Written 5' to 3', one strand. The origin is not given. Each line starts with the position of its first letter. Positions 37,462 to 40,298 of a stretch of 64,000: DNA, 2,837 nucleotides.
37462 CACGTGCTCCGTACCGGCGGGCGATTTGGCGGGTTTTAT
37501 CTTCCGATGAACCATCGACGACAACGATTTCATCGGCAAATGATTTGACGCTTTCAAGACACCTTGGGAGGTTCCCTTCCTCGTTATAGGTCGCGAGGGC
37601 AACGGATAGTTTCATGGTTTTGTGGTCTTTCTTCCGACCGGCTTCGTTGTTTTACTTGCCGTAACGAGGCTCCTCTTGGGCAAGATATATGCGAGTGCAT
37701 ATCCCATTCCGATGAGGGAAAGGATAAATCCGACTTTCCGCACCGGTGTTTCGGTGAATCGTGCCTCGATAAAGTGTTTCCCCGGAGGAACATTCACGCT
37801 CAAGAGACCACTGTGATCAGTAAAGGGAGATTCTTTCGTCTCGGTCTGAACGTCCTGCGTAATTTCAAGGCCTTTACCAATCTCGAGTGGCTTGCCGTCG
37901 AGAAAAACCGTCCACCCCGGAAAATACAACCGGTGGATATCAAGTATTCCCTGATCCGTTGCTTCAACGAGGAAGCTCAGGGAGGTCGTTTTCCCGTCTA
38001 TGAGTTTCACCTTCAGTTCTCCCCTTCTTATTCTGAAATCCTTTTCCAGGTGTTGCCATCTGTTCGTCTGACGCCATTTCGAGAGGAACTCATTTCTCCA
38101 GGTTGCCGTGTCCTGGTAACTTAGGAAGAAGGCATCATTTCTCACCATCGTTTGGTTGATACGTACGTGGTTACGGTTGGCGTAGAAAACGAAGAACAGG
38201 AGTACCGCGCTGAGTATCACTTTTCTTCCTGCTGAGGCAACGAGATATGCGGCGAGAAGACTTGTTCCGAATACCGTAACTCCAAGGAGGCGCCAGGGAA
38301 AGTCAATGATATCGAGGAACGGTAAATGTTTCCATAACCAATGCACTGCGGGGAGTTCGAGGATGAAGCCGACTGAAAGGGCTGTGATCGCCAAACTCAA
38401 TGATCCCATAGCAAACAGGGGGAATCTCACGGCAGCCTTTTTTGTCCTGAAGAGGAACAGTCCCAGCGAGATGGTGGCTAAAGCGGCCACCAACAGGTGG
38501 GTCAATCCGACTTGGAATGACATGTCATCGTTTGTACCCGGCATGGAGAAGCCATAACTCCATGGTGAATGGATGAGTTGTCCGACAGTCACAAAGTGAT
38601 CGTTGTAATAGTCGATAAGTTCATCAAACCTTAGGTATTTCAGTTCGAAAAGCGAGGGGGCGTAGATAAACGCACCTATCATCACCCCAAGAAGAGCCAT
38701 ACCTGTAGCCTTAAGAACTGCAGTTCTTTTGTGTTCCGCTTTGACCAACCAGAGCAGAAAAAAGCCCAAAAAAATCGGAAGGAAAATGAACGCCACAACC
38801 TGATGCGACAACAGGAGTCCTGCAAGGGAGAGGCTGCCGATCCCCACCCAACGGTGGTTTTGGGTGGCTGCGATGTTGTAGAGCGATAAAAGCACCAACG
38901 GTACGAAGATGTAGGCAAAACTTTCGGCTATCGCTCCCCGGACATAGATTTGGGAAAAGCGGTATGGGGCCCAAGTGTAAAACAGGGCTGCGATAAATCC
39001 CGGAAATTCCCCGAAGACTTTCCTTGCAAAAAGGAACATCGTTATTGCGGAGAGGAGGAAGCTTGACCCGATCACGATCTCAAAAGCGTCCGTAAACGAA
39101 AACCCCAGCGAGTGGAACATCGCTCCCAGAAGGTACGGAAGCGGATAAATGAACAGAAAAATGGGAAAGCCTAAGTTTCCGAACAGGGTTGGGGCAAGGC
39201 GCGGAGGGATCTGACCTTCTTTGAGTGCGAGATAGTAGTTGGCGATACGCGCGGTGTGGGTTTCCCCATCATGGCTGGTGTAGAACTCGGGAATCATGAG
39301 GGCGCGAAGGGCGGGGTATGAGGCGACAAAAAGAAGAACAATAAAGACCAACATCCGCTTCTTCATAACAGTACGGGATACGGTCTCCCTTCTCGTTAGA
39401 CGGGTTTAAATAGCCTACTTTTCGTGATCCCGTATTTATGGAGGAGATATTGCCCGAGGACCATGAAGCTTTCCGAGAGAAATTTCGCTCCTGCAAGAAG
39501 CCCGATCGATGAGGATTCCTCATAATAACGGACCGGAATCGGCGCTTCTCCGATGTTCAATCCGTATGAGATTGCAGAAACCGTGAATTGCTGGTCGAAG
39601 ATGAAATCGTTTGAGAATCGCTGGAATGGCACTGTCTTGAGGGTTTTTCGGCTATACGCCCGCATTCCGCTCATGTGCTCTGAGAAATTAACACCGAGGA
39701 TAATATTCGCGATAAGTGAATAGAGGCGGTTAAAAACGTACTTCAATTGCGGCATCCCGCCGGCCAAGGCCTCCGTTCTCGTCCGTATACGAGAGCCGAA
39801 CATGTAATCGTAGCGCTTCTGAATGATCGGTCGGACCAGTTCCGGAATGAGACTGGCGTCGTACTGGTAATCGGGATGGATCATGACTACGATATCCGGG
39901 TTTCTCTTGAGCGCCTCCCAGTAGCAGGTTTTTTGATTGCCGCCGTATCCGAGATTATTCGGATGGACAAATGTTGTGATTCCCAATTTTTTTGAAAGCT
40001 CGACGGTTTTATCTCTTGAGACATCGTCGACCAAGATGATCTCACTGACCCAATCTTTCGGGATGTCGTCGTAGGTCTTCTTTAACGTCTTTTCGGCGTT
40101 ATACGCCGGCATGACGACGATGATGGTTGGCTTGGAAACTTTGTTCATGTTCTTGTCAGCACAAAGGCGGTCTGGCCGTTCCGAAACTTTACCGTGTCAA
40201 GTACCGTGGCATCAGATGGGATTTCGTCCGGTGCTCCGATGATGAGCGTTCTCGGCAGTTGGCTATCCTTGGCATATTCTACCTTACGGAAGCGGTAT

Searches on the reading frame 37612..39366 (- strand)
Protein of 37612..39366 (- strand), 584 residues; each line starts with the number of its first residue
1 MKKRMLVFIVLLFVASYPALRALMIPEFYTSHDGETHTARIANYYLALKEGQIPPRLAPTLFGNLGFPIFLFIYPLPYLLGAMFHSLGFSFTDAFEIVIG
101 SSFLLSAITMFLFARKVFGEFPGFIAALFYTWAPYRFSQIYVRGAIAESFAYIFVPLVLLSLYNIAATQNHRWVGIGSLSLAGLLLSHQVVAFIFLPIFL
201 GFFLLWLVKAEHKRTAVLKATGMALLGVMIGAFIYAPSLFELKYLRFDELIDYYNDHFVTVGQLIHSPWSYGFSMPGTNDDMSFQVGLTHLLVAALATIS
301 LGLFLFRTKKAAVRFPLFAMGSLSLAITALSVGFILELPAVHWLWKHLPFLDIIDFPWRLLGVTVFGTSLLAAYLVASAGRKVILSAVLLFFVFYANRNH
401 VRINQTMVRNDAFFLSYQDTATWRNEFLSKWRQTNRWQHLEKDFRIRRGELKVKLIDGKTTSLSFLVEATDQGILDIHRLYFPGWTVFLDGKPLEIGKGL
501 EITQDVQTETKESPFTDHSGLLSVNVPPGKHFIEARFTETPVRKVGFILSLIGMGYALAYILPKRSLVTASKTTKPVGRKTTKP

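Call 3: search_protein_families(library=pfam, proteins=[window:37612-39366:-], max_evalue=1)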
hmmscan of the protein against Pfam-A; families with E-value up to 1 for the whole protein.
window:37612-39366:- (584 aa): 1 family
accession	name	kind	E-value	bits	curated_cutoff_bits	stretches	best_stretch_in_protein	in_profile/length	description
PF10131.15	PTPS_related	-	0.00025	20.1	26.4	1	74-389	4-296/621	6-pyruvoyl-tetrahydropterin synthase related domain; membrane protein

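Call 4: search_protein_families(library=ncbifam, proteins=[window:37612-39366:-], max_evalue=1)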
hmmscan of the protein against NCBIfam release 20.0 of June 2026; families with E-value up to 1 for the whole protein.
window:37612-39366:- (584 aa): 0 families

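Call 53: find_homologous_proteins(query=window:37612-39366:-)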
Query window:37612-39366:- (584 aa): 788 proteins with E <= 0.001 among 8000 candidates; the best 120 are listed.
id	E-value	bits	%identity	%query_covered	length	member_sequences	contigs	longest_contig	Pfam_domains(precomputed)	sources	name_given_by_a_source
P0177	0.0e+0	1306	100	100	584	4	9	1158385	-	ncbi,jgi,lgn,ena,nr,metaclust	ncbi:MAG: hypothetical protein A2900_03250 [Candidatus Chisholmbacteria bacterium RIFCSPLOWO2_01_FUL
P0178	4.5e-237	806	65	94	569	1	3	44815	PF10131.16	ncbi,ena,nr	ncbi:hypothetical protein IH980_04735 [Patescibacteria group bacterium]|nr:hypothetical protein [Pat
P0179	6.8e-232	789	62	94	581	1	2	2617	PF10131.16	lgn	-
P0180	1.9e-220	752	60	96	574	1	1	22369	PF10131.16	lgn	-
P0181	1.3e-218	746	60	94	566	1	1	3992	PF10131.16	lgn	-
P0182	6.7e-217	740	57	97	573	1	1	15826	PF10131.16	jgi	jgi:uncharacterized membrane protein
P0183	7.7e-214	730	58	99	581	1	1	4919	PF10131.16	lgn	-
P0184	1.3e-213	729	57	99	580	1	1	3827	-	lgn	-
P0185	1.6e-205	702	57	95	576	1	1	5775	PF10131.16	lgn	-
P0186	3.9e-201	688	56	96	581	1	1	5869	PF10131.16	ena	-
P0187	7.5e-197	674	54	98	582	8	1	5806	PF10131.16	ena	-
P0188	1.0e-188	647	52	97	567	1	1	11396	PF10131.16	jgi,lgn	jgi:uncharacterized membrane protein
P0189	2.5e-187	642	53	95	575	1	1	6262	PF10131.16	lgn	-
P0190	7.8e-171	588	49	95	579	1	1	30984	-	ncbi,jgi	-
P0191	3.3e-166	572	47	97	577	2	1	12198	-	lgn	-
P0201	1.1e-129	452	44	90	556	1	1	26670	PF10131.16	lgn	-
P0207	1.0e-121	426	39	93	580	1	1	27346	PF10131.16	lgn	-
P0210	3.2e-121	424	43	94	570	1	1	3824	PF10131.16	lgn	-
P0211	8.7e-121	423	41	96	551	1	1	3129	PF10131.16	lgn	-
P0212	5.0e-120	420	42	92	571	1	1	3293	PF10131.16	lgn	-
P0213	5.5e-120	420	41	91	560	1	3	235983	PF10131.16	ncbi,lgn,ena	-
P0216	6.8e-119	416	42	94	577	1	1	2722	PF10131.16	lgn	-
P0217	1.0e-118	416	41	95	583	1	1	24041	PF10131.16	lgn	-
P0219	1.8e-118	415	39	94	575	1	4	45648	PF10131.16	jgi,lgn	-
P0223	6.2e-118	413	41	95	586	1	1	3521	PF10131.16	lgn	-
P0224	9.5e-118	412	41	94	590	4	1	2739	PF10131.16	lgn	-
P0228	3.3e-117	411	41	95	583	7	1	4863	PF10131.16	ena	-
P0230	5.6e-117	410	42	92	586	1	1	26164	PF10131.16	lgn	-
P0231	8.7e-117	409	41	96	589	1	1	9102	PF10131.16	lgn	-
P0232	1.2e-116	409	43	95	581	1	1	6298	PF10131.16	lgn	-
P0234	7.1e-116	406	40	96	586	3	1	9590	PF10131.16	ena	-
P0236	2.5e-115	405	42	93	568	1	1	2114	PF10131.16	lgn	-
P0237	1.2e-114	402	41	91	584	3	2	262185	PF10131.16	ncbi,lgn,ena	-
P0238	1.7e-114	402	39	93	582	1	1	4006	PF10131.16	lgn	-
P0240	2.8e-114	401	40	94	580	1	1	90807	PF10131.16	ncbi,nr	ncbi:MAG: 6-pyruvoyl-tetrahydropterin synthase-related protein [Candidatus Curtissbacteria bacterium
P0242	1.5e-113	399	41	93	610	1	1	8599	PF10131.16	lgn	-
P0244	2.7e-113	398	38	98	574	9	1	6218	PF10131.16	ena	-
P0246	3.7e-113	397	39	96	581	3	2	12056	PF10131.16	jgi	-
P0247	4.7e-113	397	41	93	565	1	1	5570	PF10131.16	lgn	-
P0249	1.7e-112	395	41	93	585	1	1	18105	PF10131.16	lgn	-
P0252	1.4e-111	392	40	97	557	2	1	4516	PF10131.16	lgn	-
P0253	2.1e-111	392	39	95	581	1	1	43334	PF10131.16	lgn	-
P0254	2.7e-111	391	40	94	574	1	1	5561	PF10131.16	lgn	-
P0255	5.3e-111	390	40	94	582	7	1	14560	PF10131.16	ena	-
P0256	1.1e-110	389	41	94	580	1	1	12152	PF10131.16,PF13231.13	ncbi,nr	ncbi:glycosyltransferase family 39 protein [Candidatus Curtissbacteria bacterium]|nr:glycosyltransfe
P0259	1.4e-110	389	38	95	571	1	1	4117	PF10131.16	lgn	-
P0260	3.8e-110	387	37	95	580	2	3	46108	PF10131.16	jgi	-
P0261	4.6e-110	387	38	95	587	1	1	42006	PF10131.16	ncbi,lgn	ncbi:MAG: 6-pyruvoyl-tetrahydropterin synthase-related protein [Candidatus Curtissbacteria bacterium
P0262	5.2e-110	387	40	90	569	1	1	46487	PF10131.16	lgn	-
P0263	1.6e-109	385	39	92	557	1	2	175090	PF10131.16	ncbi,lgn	-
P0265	7.8e-109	383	38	96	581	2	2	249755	PF10131.16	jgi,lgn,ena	-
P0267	6.3e-108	380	38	93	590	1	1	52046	PF10131.16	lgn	-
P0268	1.4e-107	379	36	95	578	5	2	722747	PF10131.16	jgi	-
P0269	1.5e-107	379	38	97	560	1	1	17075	PF10131.16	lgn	-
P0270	1.6e-106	375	39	93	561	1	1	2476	PF10131.16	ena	-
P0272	1.4e-105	372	40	95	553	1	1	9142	PF10131.16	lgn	-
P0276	4.8e-105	371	37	95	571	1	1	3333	PF10131.16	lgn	-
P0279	2.1e-102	362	39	94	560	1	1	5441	PF10131.16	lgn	-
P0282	3.4e-101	358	39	94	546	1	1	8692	PF10131.16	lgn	-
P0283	1.8e-100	355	36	94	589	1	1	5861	PF10131.16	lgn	-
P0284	2.5e-100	355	39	95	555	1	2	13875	PF10131.16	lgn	-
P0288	1.6e-97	346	35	93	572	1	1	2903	PF10131.16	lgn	-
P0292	1.7e-91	326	37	91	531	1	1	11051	PF10131.16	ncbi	-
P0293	1.6e-90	323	37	94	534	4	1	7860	PF10131.16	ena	-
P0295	1.7e-89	319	34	93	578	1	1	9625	PF10131.16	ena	-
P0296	8.0e-89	317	36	92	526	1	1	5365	PF10131.16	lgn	-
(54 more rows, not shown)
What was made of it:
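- On PTPS_related (PF10131): C itself scores 20.1 bits, but most of its homologs carry PF10131 (calls 3, 53).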

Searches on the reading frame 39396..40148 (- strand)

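Call 19: search_protein_families(library=pfam, proteins=[window:39396-40148:-], max_evalue=0.001)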
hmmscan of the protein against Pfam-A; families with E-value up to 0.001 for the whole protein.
window:39396-40148:- (250 aa): 1 family
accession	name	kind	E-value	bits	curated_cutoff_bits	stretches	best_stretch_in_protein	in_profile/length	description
PF00535.33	Glycos_transf_2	-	3.5e-18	66.5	23.3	1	11-171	2-165/168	Glycosyl transferase family 2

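Call 59: search_protein_families(library=ncbifam, proteins=[window:39396-40148:-], max_evalue=0.001)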
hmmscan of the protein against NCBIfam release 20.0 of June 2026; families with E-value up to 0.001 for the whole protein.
window:39396-40148:- (250 aa): 8 families
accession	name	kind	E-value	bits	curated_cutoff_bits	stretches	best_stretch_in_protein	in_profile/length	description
TIGR04182.1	glyco_TIGR04182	equivalog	1.2e-16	61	325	1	9-210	2-192/293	S-layer glycoprotein N-glycosyltransferase AglJ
NF041391.1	DPhHxTase_Halo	equivalog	6.6e-15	54.7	375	1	13-225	1-202/213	dolichyl-phosphate hexose transferase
NF058614.1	PPMAGASynPpgS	equivalog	4.6e-13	49.1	370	1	10-228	3-220/226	polyprenyl-phospho-N-acetylgalactosaminyl synthase PpgS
NF047588.1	GlcsyltransPgfSStrep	equivalog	2.5e-10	40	500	1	9-179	3-177/308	glycosyltransferase PgfS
NF010496.0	PRK13915.1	equivalog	4.9e-08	32.4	262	1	5-111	29-145/307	glucosyl-3-phosphoglycerate synthase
TIGR04283.1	glyco_like_mftF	equivalog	1.9e-06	27.6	182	1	11-124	3-114/221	TIGR04283 family arsenosugar biosynthesis glycosyltransferase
NF047683.1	TeichurnBiosyTuaG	equivalog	5.1e-05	23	400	1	5-53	4-54/252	teichuronic acid biosynthesis protein TuaG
NF007482.0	PRK10073.1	equivalog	0.00064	18.8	423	1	5-54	4-55/334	glycosyltransferase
